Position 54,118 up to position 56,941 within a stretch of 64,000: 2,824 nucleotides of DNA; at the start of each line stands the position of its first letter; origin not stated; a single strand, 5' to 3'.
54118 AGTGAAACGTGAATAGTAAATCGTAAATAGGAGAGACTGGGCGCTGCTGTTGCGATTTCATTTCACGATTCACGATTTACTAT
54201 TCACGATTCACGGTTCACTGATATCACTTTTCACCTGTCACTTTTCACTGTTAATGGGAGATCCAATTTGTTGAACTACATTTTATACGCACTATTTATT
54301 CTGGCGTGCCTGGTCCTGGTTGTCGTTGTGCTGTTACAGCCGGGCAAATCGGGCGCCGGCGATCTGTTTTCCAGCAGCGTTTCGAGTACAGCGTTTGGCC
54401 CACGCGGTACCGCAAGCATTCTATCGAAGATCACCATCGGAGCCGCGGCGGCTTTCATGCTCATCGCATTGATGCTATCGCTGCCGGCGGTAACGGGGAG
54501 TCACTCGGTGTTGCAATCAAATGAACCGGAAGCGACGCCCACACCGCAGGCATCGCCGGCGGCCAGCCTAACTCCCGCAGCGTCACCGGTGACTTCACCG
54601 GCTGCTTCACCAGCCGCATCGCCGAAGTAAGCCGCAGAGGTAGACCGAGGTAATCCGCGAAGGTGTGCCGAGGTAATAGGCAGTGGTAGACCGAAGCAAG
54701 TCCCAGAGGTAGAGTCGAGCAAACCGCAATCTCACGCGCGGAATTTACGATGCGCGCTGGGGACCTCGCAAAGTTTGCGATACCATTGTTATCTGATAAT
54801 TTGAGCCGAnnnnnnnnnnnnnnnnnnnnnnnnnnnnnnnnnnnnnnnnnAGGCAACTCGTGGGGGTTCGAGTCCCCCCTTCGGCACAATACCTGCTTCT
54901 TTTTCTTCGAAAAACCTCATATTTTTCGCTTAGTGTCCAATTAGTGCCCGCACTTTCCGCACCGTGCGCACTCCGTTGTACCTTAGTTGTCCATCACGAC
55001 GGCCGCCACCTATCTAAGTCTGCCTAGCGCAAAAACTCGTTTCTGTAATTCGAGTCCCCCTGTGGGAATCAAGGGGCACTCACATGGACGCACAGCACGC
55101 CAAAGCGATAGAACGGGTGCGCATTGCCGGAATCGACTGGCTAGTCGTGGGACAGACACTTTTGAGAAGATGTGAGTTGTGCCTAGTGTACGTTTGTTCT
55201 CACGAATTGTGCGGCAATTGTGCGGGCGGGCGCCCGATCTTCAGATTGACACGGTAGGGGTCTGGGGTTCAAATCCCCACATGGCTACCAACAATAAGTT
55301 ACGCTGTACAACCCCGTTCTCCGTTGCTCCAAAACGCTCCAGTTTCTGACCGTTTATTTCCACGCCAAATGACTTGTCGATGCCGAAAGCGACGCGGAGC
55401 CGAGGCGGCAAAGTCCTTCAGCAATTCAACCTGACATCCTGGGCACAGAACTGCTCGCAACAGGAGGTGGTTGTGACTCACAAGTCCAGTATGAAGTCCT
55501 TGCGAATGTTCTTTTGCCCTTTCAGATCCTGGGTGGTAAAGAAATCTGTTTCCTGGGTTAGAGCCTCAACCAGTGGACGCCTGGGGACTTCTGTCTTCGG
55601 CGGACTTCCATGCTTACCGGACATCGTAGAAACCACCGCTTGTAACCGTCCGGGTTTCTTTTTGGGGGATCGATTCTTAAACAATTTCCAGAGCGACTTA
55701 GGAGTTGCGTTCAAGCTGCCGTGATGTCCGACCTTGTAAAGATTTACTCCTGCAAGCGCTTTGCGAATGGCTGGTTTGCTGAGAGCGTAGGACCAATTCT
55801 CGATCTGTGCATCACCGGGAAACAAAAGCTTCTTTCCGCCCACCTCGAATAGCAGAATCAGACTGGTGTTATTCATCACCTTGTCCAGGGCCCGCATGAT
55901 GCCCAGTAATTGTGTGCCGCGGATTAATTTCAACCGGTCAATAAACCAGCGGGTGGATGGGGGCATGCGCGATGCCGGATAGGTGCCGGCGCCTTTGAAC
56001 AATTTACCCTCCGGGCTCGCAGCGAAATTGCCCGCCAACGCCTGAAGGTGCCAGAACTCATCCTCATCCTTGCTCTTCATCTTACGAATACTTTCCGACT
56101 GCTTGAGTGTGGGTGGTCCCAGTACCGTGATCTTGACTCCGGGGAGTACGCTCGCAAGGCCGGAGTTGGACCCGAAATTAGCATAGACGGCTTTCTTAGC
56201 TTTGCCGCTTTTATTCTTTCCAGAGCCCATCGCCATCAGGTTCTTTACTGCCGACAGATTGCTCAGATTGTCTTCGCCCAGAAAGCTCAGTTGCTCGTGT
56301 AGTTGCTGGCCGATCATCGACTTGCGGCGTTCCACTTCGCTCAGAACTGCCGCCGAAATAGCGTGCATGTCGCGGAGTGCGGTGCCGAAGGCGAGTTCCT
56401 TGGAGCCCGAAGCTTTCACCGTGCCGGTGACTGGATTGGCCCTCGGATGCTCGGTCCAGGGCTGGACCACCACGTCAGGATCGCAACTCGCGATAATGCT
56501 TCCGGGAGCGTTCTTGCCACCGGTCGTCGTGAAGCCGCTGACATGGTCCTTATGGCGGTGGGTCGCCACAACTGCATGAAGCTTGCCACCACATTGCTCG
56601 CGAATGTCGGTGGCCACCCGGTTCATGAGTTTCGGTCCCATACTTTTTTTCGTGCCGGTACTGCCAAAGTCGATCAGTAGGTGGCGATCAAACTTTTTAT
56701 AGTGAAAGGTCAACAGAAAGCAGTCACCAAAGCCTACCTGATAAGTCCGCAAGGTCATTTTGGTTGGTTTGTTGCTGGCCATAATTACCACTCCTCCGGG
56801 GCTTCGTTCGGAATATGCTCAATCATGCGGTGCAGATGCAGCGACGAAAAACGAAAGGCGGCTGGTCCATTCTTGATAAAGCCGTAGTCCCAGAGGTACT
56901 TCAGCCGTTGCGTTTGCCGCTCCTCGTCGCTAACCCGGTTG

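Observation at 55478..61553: Island-borne operon I cannot place: secreted STN/N0-IPT protein + leaderless thermolysin-like peptidase + MBL-fold hydrolase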

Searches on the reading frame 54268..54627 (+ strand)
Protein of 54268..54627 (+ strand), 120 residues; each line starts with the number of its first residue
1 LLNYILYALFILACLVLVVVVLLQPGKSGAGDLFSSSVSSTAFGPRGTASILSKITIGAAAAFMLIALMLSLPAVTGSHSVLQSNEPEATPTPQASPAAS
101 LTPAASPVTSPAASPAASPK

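Call 68: search_protein_families(library=pfam, proteins=[window:54268-54627:+], max_evalue=0.01)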
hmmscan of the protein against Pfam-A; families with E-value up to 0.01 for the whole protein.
window:54268-54627:+ (120 aa): 1 family
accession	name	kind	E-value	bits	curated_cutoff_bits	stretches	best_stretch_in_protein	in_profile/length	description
PF03840.19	SecG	-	6e-16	58.7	29.2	1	5-72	1-69/70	Preprotein translocase SecG subunit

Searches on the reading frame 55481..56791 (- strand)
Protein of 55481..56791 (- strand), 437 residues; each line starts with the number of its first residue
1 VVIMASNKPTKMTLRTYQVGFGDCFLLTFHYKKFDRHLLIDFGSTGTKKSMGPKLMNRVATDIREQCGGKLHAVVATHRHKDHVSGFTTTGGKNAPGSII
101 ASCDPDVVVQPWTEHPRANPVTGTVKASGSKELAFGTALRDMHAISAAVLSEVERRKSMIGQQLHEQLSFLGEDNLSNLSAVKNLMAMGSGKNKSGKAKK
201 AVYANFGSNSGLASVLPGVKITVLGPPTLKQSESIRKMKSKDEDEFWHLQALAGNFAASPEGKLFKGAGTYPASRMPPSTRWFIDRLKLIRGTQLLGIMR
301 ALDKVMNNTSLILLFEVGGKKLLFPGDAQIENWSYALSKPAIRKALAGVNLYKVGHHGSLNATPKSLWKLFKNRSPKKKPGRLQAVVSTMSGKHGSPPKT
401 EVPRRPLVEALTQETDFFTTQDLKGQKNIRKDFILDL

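Call 6: search_protein_families(library=pfam, proteins=[window:55481-56791:-], max_evalue=1)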
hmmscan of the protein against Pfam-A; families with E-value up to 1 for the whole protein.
window:55481-56791:- (437 aa): 3 families
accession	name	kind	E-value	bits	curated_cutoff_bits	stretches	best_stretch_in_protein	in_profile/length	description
PF00753.33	Lactamase_B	-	0.0011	19.4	22.7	1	20-86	4-59/196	Metallo-beta-lactamase superfamily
PF12706.13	Lactamase_B_2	-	0.017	15.1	27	1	69-94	29-53/200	Beta-lactamase superfamily domain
PF21492.2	bL31_N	-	0.071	13.2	27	0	31-66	19-54/60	Ribosomal protein L31p, N-terminal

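Call 7: search_protein_families(library=padloc, proteins=[window:55481-56791:-], max_evalue=1)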
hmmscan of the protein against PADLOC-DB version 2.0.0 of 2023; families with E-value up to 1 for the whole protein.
window:55481-56791:- (437 aa): 6 families
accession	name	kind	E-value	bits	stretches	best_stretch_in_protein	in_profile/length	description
PDLC03854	LmuA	-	1.1e-21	75.4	2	211-372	148-279/345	-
PDLC04676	PDC-M48B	-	4.1e-11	40.3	2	307-400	215-311/357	-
PDLC03805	RTasMBL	-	1.5e-09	35.5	2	304-371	180-249/322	DRT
PDLC02158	Avs1a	-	3.2e-09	34.5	2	303-370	250-317/392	-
PDLC04674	PDC-M48B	-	4e-08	30.9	1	307-368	142-203/270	-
PDLC04675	PDC-M48B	-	5.6e-05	20.5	1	305-370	154-219/291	-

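Call 8: search_protein_families(library=ncbifam, proteins=[window:55481-56791:-], max_evalue=1)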
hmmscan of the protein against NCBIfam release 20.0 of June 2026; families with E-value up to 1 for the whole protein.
window:55481-56791:- (437 aa): 10 families
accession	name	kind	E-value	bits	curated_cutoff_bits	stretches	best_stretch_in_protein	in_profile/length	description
NF041809.1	Avs1a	equivalog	3.4e-14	52.4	420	2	303-370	248-315/387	AVAST type 1 anti-phage system MBL fold metallo-hydrolase Avs1a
NF058524.1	6A-MBL_enzyme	equivalog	1.7e-07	30.7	220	1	17-89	2-75/346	anti-phage 6A-MBL system MBL-fold protein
TIGR00361.1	ComEC_Rec2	equivalog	2.6e-06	25.9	190.05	2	305-367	561-619/663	DNA internalization-related competence protein ComEC/Rec2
NF012229.1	bla_class_B_core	domain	0.0042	17.3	100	1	36-89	25-70/139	metallo-beta-lactamase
NF033088.2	bla_subclass_B1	equivalog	0.016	14.9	200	1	56-93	54-91/217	subclass B1 metallo-beta-lactamase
TIGR03413.1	GSH_gloB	equivalog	0.019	14.3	200.8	1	65-89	38-62/248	hydroxyacylglutathione hydrolase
NF040665.1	relax_SAG1250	exception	0.04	12.4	575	1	33-85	79-130/606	SAG1250 family conjugative relaxase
NF047753.1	blaSPI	exception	0.095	12.3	500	0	59-100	78-119/239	SPI family subclass B1 metallo-beta-lactamase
NF049846.1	blaAHM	exception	0.096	11.6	590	0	306-361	193-243/304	AHM family subclass B3-like metallo-beta-lactamase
NF041758.1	B1_blaCHM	exception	0.19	11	475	0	62-95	89-122/246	CHM family subclass B1 metallo-beta-lactamase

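Call 9: search_protein_families(library=phrogs, proteins=[window:55481-56791:-], max_evalue=1)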
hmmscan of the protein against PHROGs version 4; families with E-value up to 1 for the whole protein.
window:55481-56791:- (437 aa): 4 families
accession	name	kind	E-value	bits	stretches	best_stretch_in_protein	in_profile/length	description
phrog_7043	-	tail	4.9e-12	46.2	1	218-359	751-818/1077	tail protein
phrog_14556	-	unknown function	0.0001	22.2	1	18-88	141-199/451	-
phrog_392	-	other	0.015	15.8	1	36-89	28-70/348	metal-dependent hydrolase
phrog_36445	-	unknown function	0.043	14.6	1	306-364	71-125/195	-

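Call 21: search_solved_structures(query=window:55481-56791:-, max_evalue=10, show_alignments=2)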
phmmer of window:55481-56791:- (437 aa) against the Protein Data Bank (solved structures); distinct sequences matched with E-value up to 10: 5.
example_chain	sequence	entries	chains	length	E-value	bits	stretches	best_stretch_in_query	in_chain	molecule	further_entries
1wra_A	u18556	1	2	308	0.19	13.9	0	307-376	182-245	Teichoic acid phosphorylcholine esterase/choline binding protein E (cbpE)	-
12qj_A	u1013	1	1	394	0.69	12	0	307-376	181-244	Choline binding protein E CbpE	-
2bib_A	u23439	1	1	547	0.91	11.6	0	307-376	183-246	TEICHOIC ACID PHOSPHORYLCHOLINE ESTERASE/ CHOLINE BINDING PROTEIN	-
7y7u_A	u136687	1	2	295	1.2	11.2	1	34-95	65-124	MBL fold metallo-hydrolase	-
9ic4_A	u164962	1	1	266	1.6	10.8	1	17-90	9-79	Competence protein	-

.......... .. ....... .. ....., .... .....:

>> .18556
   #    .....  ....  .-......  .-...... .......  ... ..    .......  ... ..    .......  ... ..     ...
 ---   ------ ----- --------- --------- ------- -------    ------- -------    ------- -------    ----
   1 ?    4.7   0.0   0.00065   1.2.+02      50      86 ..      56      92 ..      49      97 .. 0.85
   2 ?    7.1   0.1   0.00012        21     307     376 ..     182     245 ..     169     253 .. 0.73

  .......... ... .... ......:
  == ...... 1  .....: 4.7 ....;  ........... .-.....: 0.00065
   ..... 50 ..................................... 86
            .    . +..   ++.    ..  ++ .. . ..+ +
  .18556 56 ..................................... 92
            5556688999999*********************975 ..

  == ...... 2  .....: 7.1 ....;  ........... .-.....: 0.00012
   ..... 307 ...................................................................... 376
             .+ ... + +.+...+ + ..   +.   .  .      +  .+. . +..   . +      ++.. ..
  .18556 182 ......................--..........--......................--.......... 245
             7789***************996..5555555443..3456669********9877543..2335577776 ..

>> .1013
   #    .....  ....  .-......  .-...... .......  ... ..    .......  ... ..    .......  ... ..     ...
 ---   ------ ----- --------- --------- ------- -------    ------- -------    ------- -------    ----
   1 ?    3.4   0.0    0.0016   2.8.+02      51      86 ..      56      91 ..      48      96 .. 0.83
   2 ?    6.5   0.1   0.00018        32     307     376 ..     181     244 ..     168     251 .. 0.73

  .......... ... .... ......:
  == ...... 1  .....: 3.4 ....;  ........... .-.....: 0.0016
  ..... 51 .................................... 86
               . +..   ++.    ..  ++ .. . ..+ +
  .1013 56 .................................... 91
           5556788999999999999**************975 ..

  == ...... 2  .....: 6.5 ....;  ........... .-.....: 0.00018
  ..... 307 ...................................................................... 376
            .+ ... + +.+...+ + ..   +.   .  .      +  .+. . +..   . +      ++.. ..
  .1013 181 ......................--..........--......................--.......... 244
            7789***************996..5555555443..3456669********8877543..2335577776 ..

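Call 62: search_solved_structures(query=A5, max_evalue=1, show_alignments=2)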
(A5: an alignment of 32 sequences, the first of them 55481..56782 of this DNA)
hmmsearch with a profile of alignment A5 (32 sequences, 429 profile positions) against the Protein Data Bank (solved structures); distinct sequences matched with E-value up to 1: 27.
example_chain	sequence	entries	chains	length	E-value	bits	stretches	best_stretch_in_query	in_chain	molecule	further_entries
9ic4_A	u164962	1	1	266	4.1e-05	25.8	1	9-88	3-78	Competence protein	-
30bt_A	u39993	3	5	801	0.0094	18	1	8-87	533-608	Beta-lactamase-like domain | ComEC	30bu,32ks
2nzf_A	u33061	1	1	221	0.015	17.4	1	53-91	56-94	Beta-lactamase II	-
2nze_A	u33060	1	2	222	0.015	17.3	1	53-91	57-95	Beta-lactamase II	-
2nxa_A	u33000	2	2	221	0.015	17.3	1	53-91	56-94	Beta-lactamase II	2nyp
1wra_A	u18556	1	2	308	0.078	15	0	56-84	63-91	Teichoic acid phosphorylcholine esterase/choline binding protein E (cbpE)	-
2av4_A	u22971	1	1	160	0.21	13.5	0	31-67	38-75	Thioredoxin-like protein 4A (DIM1)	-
12qj_A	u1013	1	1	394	0.3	13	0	56-84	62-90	Choline binding protein E CbpE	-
6dja_A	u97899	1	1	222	0.35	12.8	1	53-91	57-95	Metallo-beta-lactamase type 2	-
7u2s_A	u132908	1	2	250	0.36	12.8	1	71-202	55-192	Apyc1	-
2bib_A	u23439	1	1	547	0.45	12.5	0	56-84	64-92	TEICHOIC ACID PHOSPHORYLCHOLINE ESTERASE/ CHOLINE BINDING PROTEIN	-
1bmc_A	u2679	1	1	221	0.47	12.4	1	53-91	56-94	METALLO-BETA-LACTAMASE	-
4nq4_A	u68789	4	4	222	0.48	12.4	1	53-91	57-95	Beta-lactamase 2 | Metallo-beta-lactamase type 2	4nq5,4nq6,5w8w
1bc2_A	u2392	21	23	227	0.49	12.3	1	53-91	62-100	METALLO-BETA-LACTAMASE II | PROTEIN (BETA-LACTAMASE) | Beta-lactamase II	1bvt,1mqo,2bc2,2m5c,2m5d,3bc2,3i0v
1dxk_A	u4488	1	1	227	0.49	12.3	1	53-91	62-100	CLASS B BETA-LACTAMASE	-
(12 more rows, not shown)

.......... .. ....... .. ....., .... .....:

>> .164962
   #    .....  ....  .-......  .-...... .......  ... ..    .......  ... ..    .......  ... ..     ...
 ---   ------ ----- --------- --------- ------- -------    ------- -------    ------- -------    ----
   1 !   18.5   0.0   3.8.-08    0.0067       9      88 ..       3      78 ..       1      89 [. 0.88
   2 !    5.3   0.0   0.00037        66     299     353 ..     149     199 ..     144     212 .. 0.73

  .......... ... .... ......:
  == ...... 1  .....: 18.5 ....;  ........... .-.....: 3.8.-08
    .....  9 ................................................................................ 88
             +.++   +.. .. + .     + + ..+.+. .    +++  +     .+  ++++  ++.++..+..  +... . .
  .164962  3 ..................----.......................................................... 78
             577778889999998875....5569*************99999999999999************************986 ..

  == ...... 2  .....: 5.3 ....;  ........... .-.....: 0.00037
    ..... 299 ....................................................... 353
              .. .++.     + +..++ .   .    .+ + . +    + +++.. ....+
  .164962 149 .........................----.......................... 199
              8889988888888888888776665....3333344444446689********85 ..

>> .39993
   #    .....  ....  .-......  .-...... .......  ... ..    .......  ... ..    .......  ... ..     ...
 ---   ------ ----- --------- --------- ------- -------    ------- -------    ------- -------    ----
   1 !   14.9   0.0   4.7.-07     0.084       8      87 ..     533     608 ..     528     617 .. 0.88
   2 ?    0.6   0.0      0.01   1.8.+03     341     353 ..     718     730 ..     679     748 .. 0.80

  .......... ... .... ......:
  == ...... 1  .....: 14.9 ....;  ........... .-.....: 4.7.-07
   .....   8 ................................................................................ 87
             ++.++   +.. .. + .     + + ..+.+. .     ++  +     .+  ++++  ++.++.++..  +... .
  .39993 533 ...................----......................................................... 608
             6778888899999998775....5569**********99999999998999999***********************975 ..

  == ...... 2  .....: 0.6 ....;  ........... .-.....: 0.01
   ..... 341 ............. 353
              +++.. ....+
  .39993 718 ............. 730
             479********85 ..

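Call 97: list_cluster_members(proteins=[P0001, window:55481-56782:-, window:58470-60452:-, window:60459-61553:-])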
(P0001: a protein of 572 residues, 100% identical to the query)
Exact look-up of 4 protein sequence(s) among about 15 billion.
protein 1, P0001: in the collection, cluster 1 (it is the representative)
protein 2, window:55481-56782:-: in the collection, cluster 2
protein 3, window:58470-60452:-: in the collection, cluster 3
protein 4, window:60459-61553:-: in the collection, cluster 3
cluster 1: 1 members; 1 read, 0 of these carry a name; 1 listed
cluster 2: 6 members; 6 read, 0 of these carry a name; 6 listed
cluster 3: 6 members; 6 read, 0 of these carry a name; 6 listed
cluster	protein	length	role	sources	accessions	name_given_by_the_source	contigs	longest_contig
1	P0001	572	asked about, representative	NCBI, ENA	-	-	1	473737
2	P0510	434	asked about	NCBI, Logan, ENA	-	-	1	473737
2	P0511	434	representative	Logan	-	-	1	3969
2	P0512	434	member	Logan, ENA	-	-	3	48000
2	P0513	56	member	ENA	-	-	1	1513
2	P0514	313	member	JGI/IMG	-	-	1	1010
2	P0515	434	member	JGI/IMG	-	-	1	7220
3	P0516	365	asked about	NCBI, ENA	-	-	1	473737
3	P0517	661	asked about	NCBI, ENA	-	-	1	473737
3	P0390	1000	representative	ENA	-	-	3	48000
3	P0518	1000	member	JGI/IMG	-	-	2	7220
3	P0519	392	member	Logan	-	-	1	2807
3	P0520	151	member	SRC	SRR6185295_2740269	-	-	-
